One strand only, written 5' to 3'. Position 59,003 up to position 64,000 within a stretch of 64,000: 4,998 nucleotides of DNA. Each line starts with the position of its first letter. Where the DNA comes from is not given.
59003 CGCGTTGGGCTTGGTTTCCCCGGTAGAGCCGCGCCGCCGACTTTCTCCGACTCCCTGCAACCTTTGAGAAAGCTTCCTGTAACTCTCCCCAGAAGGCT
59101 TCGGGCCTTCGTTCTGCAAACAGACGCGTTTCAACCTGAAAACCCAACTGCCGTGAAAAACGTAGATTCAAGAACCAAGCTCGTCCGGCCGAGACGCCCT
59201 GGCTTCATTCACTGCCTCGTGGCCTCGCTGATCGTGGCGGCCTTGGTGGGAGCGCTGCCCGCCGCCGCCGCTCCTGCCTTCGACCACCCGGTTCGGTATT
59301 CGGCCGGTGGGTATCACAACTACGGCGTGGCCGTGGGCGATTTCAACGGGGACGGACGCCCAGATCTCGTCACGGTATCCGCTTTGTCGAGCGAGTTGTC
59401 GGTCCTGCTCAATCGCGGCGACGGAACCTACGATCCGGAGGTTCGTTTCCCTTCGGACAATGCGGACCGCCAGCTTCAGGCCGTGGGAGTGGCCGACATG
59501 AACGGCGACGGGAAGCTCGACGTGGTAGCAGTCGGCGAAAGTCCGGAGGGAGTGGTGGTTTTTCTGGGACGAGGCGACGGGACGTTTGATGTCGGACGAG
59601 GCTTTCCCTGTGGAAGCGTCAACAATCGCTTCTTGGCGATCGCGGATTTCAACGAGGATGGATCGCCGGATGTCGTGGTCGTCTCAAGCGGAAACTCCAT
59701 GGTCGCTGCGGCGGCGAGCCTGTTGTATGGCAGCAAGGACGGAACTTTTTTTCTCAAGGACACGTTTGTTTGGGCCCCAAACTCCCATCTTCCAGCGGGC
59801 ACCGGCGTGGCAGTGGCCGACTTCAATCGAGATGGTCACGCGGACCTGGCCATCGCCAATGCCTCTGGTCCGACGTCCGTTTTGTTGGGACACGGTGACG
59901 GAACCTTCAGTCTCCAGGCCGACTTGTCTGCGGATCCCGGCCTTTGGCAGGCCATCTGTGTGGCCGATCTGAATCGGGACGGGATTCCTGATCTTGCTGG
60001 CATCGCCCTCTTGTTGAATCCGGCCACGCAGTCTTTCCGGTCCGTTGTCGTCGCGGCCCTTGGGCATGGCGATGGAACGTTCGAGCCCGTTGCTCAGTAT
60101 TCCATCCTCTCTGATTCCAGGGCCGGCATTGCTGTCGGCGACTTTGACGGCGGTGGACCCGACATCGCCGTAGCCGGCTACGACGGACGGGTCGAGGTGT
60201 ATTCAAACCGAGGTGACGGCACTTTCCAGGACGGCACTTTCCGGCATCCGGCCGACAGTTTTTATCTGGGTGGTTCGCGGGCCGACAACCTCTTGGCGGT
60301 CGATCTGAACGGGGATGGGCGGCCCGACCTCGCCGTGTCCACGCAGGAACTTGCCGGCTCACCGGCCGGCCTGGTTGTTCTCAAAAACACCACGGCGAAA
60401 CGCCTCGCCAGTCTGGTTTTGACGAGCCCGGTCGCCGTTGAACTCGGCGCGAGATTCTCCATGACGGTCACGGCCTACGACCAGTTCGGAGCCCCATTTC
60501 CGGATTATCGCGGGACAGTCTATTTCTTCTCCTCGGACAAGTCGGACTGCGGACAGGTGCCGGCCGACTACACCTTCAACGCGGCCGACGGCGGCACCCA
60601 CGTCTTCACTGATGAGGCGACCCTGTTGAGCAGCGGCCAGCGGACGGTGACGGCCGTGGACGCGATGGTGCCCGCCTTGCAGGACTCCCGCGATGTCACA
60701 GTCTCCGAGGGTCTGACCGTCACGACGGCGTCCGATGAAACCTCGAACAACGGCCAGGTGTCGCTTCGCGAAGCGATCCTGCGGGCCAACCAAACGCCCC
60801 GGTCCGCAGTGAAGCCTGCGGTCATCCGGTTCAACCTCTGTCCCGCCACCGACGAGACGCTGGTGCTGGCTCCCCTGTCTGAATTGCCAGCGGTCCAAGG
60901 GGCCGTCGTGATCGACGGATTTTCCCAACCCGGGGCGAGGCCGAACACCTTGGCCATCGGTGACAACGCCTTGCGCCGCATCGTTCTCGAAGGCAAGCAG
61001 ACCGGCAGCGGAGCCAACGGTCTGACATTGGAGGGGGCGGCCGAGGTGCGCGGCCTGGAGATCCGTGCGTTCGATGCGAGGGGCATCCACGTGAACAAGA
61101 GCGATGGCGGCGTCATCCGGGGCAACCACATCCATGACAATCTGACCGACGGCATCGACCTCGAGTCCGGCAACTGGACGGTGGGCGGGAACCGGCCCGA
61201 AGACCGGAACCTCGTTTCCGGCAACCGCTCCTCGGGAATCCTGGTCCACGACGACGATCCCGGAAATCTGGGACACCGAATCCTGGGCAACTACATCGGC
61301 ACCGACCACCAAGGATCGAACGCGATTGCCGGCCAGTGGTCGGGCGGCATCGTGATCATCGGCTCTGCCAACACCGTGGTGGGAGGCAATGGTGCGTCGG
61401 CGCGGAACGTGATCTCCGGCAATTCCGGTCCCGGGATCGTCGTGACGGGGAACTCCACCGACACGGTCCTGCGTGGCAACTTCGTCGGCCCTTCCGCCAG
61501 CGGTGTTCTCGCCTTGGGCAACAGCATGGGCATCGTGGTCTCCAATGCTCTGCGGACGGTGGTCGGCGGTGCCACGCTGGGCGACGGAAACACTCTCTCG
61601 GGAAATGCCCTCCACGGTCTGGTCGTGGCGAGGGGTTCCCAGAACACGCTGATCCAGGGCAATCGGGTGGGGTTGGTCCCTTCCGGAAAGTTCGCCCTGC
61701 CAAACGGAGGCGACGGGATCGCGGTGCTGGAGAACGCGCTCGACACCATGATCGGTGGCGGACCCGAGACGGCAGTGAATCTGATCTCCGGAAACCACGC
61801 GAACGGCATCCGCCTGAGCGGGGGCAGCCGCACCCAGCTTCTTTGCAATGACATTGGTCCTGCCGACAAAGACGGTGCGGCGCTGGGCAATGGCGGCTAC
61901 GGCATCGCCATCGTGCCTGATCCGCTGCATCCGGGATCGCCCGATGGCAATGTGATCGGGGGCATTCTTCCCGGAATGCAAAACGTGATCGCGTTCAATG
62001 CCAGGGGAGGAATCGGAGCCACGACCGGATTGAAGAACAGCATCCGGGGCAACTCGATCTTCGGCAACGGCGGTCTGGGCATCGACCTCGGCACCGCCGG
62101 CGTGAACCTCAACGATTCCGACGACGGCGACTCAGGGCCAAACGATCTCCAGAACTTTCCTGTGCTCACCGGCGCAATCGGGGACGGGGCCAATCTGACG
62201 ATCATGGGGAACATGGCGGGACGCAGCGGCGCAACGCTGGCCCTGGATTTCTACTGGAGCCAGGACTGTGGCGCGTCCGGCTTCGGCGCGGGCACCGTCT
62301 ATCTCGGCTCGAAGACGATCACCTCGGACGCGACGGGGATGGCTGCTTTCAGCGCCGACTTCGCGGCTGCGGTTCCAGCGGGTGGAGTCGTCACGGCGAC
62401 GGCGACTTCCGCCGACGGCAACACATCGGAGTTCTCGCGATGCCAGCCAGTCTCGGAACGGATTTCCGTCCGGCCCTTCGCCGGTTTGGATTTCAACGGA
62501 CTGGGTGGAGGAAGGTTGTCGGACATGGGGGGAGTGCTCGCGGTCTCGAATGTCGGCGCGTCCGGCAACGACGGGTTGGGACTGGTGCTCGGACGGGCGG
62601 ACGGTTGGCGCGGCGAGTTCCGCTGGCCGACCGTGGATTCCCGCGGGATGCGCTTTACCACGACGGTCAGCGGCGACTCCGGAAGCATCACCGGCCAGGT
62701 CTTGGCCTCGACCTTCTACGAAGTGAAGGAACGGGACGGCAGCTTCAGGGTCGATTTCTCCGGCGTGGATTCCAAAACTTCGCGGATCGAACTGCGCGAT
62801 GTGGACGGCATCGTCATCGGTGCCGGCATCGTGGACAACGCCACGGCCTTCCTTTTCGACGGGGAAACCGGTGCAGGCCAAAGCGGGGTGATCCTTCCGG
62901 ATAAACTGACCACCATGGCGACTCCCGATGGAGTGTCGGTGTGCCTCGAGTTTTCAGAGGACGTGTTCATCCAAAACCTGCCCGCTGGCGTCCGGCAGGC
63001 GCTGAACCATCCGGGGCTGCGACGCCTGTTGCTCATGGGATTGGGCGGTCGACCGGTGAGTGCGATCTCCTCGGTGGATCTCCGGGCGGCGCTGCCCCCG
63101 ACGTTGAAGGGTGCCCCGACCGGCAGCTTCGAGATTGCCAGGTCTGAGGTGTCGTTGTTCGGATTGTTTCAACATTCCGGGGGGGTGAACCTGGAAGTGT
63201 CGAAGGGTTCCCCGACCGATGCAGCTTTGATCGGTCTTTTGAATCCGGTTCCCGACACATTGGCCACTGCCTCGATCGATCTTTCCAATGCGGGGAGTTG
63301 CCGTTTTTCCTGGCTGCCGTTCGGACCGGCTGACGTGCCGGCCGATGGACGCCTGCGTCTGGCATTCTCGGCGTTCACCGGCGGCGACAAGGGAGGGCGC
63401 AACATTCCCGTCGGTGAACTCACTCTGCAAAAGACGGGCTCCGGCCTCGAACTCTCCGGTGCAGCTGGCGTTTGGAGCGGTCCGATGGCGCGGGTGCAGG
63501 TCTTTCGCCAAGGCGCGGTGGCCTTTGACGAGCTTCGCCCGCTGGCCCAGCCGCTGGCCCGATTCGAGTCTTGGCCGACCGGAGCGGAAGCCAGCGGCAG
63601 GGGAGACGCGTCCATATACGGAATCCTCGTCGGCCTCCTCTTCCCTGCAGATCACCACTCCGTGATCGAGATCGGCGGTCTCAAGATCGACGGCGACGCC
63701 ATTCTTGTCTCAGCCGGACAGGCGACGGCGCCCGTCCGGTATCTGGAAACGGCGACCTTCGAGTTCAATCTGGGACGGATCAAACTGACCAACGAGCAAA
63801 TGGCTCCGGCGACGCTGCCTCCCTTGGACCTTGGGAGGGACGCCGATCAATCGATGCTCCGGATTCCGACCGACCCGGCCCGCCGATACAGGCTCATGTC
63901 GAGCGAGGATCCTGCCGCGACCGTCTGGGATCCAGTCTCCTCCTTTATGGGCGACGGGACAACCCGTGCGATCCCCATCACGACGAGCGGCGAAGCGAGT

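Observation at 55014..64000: ECF sigma - WD40 Ser/Thr kinase - giant FG-GAP/CSLREA/beta-helix protein as one co-directional module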

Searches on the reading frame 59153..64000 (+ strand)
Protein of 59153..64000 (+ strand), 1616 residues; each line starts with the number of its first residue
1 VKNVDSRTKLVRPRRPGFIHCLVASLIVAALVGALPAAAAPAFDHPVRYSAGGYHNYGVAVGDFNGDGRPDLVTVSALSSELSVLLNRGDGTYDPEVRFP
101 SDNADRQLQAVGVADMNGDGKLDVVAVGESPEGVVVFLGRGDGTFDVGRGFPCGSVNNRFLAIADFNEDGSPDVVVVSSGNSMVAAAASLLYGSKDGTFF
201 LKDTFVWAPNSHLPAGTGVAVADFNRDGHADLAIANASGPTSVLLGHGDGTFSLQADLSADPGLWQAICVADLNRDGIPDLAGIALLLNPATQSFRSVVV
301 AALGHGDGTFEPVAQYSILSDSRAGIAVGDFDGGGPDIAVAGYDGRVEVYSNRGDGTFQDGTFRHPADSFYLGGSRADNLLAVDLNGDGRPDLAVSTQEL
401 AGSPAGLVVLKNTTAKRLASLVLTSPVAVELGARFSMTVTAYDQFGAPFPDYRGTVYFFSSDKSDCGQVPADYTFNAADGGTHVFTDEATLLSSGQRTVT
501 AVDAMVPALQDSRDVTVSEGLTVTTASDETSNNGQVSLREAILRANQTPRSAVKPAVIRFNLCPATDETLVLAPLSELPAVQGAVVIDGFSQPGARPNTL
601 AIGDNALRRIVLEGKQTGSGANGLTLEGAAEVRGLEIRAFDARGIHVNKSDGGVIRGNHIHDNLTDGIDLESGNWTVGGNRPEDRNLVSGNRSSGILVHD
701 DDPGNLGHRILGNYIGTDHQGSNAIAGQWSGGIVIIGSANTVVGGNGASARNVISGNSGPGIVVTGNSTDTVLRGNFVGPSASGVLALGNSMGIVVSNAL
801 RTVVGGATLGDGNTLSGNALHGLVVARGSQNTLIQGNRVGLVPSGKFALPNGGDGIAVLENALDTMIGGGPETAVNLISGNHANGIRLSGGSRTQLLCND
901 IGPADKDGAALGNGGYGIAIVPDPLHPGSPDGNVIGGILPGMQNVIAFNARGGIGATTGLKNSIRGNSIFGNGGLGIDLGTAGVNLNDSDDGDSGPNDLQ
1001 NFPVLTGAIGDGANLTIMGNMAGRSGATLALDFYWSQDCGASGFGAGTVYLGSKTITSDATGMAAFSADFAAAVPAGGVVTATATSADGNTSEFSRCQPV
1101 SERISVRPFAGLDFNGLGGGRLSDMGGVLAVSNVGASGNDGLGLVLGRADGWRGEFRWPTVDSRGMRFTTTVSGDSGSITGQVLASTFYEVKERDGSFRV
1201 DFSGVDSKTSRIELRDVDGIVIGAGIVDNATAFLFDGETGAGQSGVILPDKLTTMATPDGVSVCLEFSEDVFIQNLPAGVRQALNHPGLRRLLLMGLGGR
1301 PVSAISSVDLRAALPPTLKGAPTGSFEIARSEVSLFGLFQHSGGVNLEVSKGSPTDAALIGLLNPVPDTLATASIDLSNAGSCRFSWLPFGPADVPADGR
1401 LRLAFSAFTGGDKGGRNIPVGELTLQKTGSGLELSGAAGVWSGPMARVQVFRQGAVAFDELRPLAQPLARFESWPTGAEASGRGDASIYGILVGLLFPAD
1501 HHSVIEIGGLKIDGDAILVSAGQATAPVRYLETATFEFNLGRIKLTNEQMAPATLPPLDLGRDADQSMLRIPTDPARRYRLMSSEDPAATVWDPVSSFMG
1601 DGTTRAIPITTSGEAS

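Call 6: search_protein_families(library=pfam, proteins=[window:59153-64000:+], max_evalue=0.01)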
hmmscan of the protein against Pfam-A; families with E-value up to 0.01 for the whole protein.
window:59153-64000:+ (1616 aa): 4 families
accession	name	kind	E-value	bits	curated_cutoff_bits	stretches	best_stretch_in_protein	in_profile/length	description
PF13517.12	FG-GAP_3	-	2.6e-48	162.9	26.9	6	63-125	1-60/61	FG-GAP-like repeat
PF01839.29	FG-GAP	-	1.6e-23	82.5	22.1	4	56-74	2-20/37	FG-GAP repeat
PF13229.12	Beta_helix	-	5.3e-14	52.6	25.9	3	811-983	14-148/158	Right handed beta helix region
PF05048.19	NosD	-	2.4e-05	24.3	23.6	0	642-837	16-167/212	Periplasmic copper-binding protein (NosD)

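Call 7: search_protein_families(library=ncbifam, proteins=[window:59153-64000:+], max_evalue=0.01)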
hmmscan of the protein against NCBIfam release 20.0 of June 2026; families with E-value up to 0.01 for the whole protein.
window:59153-64000:+ (1616 aa): 3 families
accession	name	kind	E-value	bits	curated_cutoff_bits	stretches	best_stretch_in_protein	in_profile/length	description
NF047539.1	XAC2610_fam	domain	1.1e-11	45.1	35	0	220-239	2-21/89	XAC2610-related protein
TIGR03804.1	para_beta_helix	repeat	0.00014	21.5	19.45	0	644-680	1-37/44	parallel beta-helix repeat protein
TIGR04214.1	CSLREA_Nterm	domain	0.0012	18.7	25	1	522-546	2-27/27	CSLREA domain-containing protein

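Call 29: find_related_loci(query=A2, collection=metagenome_contigs, flank=10000)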
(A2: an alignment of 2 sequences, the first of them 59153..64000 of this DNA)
Query A2 (1616 aa) in metagenome_contigs; peptide patterns used: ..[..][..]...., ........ (x = any residue, [..] = any of these).
600 stretches matched a pattern (row limit reached: there are more); 534 encode a relative of the query (tblastn E <= 1e-3); the best 80 are kept; 80 distinct loci.
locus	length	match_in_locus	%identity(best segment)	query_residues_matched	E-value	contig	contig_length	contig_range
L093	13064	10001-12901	35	10-520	5e-56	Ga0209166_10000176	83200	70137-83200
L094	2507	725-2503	42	17-445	1e-48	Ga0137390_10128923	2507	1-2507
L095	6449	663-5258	35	14-491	5e-47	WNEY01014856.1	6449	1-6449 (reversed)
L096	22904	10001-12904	35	41-527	3e-46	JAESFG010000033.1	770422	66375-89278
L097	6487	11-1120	38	43-434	2e-46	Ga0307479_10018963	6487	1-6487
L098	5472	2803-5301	36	13-515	2e-46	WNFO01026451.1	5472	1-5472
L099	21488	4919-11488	39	28-442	3e-45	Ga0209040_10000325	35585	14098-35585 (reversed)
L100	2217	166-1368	35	9-431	2e-46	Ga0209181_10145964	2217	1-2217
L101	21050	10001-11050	39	43-421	1e-44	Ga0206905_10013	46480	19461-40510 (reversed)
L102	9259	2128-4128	36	41-515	6e-45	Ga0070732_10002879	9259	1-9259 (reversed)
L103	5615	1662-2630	41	56-399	5e-45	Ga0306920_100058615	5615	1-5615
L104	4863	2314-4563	36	4-442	1e-44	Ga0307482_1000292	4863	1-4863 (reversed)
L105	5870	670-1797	38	14-396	3e-44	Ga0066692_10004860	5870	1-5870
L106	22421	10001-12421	37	5-446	3e-44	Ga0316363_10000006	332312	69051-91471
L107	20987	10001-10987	39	42-396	7e-44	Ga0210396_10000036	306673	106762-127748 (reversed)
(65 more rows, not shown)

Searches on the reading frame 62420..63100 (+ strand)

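Call 97: search_protein_families(library=pfam, proteins=[window:62420-63100:+], max_evalue=1)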
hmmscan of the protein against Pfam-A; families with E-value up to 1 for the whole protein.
window:62420-63100:+ (227 aa): 1 family
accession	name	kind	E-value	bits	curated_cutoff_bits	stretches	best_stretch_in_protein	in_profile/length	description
PF17936.7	Big_6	-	0.79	10.4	27.6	1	114-147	18-51/83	Bacterial Ig domain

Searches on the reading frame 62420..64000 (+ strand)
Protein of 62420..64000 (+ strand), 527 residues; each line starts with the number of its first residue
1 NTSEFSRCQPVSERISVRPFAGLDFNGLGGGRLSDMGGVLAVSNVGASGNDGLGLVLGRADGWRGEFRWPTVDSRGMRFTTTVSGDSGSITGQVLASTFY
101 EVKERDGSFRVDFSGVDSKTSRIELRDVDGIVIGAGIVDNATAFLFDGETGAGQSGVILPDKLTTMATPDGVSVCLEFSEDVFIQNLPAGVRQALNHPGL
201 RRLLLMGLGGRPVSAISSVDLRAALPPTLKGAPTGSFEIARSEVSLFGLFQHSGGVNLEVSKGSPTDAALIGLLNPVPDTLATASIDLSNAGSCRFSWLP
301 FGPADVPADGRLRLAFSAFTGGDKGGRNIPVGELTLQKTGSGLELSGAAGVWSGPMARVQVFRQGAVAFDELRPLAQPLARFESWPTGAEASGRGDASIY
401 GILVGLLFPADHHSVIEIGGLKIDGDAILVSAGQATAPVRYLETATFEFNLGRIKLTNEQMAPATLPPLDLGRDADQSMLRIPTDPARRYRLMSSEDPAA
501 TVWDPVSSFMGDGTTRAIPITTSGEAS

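Call 63: find_homologous_proteins(query=window:62420-64000:+, max_evalue=0.001)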
Query window:62420-64000:+: the 8000 candidates sharing most words with the query were scored; none scored E <= 0.001.

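Call 88: search_protein_representatives(protein=window:62420-64000:+)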
Query: 527 residues. Proteins with E-value up to 0.001 (for the whole library): 52; up to 1e-10: 6; up to 1e-30: 2. The best 52 are listed.
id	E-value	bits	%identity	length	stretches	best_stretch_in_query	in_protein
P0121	1.4e-208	710.6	64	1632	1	1-526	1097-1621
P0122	1.9e-43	165.8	53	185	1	356-521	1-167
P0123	3.5e-15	72.5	33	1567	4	19-115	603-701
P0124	1.6e-14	70.3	52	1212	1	2-89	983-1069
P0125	7.1e-13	64.8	31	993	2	2-169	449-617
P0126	8.0e-12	61.4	28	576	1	22-393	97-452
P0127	2.6e-10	56.4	32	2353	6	23-90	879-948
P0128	3.5e-10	56.0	31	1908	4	19-130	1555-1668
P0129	4.4e-10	55.6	37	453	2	18-162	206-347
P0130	4.8e-10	55.5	31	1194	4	13-124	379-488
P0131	1.2e-09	54.2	32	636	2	22-156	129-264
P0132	3.0e-09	52.9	33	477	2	30-135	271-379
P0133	7.6e-09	51.6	34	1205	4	9-125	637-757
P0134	6.1e-08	48.6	33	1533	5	26-77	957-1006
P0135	1.4e-07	47.4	33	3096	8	16-64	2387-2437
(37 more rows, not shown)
